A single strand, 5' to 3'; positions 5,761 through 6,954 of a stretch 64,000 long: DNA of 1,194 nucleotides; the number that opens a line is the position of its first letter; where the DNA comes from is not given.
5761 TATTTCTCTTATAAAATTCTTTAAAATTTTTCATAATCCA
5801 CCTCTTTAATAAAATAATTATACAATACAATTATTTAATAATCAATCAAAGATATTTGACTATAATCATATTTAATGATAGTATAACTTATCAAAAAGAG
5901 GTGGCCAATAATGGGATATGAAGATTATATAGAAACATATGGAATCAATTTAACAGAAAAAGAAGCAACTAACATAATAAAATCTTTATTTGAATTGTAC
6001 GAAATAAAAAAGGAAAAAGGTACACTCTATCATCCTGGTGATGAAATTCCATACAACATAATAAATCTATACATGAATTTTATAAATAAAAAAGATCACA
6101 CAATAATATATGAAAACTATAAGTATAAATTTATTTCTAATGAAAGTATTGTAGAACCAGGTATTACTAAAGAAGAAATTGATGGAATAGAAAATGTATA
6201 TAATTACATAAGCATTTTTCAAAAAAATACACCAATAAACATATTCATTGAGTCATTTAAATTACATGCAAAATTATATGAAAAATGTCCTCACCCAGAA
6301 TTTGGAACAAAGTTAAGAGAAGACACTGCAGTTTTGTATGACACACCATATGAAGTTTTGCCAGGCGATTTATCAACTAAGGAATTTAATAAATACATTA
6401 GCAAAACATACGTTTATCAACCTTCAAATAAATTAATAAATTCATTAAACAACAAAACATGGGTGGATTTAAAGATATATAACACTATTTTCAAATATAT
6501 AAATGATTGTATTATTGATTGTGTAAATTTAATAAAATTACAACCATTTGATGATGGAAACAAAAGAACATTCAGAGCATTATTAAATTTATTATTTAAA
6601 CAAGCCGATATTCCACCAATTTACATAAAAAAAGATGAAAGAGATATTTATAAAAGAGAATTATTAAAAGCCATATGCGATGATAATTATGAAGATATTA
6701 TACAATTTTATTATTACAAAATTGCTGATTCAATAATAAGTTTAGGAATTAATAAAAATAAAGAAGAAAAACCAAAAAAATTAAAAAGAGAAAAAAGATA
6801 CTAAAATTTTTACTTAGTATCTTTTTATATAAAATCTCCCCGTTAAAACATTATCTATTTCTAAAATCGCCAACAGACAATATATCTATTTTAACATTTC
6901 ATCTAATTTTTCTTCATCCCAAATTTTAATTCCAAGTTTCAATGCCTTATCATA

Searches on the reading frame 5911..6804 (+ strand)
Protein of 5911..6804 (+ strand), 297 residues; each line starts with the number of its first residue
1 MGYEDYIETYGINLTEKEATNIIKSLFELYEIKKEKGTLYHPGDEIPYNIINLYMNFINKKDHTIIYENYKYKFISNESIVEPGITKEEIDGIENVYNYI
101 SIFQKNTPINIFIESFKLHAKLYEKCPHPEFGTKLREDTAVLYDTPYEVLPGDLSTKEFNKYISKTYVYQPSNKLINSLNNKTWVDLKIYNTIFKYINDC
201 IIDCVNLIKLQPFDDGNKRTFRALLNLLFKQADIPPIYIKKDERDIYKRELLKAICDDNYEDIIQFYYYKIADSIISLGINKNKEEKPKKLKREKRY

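Call 76: search_protein_families(library=pfam, proteins=[window:5911-6804:+], max_evalue=0.001)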
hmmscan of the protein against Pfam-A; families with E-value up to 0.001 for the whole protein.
window:5911-6804:+ (297 aa): 1 family
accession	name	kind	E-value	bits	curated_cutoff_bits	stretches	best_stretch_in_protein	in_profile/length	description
PF02661.23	Fic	-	0.0001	23.5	24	1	205-228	69-92/93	Fic/DOC family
